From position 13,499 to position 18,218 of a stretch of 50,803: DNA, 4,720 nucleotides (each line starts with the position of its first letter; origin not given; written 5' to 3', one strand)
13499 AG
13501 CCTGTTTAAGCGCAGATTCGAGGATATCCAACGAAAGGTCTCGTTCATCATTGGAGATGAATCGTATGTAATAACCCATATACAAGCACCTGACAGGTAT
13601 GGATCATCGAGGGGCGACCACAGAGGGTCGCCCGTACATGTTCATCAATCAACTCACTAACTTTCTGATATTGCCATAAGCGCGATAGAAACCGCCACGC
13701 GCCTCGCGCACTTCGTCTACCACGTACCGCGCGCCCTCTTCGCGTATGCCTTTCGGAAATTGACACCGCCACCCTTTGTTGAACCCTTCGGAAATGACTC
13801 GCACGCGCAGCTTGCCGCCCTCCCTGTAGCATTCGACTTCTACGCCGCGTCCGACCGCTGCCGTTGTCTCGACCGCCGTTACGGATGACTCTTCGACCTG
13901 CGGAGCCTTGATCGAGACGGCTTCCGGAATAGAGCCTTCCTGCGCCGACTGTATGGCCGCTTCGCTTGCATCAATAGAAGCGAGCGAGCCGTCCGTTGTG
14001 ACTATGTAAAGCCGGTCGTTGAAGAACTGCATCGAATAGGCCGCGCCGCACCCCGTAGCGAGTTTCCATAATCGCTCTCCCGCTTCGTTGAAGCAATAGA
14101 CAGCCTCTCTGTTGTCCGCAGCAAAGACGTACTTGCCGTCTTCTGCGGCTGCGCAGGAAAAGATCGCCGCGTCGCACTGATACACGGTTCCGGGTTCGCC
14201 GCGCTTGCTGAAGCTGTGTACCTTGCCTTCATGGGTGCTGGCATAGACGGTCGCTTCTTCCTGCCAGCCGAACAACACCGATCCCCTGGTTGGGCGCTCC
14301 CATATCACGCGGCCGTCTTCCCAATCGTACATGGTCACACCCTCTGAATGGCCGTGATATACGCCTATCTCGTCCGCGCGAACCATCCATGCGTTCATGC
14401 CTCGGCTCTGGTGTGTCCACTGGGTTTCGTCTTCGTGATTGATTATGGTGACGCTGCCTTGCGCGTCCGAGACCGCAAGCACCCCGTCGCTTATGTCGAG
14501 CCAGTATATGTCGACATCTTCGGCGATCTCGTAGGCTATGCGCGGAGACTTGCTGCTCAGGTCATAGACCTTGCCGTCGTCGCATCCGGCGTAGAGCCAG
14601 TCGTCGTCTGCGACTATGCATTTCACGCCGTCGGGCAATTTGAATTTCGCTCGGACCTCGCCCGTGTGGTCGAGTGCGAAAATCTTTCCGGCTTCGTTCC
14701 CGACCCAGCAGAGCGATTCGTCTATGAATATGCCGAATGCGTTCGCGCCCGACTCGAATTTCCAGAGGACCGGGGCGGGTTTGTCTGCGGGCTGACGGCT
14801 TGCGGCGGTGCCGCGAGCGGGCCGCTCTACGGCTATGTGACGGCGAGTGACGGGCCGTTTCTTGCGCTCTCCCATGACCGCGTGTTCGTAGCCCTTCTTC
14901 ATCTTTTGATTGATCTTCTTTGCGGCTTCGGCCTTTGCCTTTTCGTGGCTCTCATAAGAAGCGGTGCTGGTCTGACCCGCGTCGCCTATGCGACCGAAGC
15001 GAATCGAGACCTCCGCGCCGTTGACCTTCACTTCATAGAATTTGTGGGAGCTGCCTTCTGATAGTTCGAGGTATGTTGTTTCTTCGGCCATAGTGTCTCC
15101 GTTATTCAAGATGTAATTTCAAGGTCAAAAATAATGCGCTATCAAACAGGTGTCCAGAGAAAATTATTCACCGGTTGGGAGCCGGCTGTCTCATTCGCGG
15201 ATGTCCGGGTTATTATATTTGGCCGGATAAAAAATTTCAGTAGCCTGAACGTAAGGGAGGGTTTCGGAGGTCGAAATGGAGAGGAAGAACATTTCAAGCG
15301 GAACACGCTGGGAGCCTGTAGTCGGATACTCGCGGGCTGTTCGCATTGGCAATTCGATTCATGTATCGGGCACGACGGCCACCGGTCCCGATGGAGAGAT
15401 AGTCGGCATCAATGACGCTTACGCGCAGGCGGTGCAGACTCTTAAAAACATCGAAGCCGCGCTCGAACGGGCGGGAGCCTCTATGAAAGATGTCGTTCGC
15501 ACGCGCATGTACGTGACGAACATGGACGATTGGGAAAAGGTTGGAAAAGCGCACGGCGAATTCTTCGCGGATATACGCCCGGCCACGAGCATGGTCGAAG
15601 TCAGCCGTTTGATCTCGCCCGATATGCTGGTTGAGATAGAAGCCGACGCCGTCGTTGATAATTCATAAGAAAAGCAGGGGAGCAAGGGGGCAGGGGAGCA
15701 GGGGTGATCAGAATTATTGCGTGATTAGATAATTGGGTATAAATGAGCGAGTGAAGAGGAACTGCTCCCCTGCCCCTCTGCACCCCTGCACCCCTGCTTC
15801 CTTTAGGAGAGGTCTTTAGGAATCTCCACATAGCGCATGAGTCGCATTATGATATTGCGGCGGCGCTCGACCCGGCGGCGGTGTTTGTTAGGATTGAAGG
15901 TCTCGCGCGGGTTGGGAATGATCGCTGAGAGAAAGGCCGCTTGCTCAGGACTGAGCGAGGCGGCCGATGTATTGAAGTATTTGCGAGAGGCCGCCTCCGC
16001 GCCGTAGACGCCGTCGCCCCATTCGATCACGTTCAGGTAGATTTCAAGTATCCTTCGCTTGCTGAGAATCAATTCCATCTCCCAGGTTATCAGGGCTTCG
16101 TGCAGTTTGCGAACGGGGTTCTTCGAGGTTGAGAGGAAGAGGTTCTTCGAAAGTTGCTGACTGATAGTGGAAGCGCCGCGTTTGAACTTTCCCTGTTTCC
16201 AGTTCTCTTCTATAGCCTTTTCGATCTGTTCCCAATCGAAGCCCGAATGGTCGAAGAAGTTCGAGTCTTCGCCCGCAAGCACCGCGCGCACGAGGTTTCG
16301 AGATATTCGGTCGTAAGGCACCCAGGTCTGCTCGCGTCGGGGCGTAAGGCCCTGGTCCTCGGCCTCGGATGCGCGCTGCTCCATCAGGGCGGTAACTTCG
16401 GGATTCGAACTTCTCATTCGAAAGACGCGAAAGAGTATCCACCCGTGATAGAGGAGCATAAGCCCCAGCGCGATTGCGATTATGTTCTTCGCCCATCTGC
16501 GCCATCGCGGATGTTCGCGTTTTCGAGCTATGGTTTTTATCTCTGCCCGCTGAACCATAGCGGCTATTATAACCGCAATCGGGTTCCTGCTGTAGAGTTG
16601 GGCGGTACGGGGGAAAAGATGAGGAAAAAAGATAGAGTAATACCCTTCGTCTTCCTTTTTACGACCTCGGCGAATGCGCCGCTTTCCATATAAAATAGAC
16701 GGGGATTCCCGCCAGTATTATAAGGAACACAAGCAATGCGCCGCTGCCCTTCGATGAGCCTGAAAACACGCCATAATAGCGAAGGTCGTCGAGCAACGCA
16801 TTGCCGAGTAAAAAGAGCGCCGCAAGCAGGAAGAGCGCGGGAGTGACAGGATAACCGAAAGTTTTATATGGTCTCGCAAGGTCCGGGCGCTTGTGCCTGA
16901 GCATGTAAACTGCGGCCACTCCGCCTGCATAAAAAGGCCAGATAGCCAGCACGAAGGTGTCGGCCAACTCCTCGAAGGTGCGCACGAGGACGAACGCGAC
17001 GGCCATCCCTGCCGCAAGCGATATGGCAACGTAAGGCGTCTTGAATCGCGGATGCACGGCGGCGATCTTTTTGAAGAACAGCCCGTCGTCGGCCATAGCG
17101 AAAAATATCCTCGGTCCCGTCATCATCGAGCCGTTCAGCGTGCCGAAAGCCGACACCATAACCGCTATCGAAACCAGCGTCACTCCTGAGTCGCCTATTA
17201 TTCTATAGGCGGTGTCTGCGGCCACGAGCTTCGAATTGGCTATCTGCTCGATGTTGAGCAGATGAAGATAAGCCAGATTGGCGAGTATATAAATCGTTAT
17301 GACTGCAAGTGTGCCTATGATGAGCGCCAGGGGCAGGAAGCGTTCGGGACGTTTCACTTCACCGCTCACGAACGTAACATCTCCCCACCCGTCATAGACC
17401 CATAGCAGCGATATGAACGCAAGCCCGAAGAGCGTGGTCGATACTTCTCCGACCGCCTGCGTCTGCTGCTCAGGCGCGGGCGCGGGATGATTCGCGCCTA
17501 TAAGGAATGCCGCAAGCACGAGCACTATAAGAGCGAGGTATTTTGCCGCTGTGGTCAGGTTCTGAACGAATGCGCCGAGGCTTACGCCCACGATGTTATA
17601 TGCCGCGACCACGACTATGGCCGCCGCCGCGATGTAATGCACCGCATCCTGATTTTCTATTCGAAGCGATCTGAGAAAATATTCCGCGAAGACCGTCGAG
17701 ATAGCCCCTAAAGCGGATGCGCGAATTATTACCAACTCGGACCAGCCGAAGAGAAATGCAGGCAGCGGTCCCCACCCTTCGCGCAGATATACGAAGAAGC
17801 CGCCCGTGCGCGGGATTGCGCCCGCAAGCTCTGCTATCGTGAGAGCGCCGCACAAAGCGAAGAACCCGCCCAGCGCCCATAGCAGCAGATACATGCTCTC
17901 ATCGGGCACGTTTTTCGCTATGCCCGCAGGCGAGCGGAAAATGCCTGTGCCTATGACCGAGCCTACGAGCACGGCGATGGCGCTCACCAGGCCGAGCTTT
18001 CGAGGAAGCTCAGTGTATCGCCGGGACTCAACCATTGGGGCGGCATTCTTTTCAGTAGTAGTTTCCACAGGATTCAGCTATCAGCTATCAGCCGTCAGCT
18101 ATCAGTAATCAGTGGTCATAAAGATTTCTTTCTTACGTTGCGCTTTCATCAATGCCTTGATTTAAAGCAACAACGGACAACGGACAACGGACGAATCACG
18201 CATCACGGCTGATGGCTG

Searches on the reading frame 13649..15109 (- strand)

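Call 57: search_protein_families(library=pfam, proteins=[window:13649-15109:-], max_evalue=0.00001)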
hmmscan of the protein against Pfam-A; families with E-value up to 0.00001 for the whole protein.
window:13649-15109:- (486 aa): 3 families
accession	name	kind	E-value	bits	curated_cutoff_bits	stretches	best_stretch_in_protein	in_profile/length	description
PF13570.13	Beta-prop_ACSF4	-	6.1e-19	69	133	1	212-387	65-249/329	Beta-alanine-activating enzyme, beta-propeller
PF05406.20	WGR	-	2.8e-17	63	22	1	12-77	3-75/79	WGR domain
PF13360.13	PQQ_2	-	5.9e-14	52.7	27.6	1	141-275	3-147/233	Outer membrane protein assembly factor BamB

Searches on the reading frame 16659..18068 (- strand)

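Call 57: search_protein_families(library=pfam, proteins=[window:16659-18068:-], max_evalue=0.00001)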
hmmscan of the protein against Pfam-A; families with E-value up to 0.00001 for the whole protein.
window:16659-18068:- (469 aa): 2 families
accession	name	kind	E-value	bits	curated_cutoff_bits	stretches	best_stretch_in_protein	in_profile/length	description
PF13520.12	AA_permease_2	-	9.8e-56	189.9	27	1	25-423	1-403/427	Amino acid permease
PF00324.27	AA_permease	-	2.2e-28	99.6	24.6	1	33-461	5-460/470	Amino acid permease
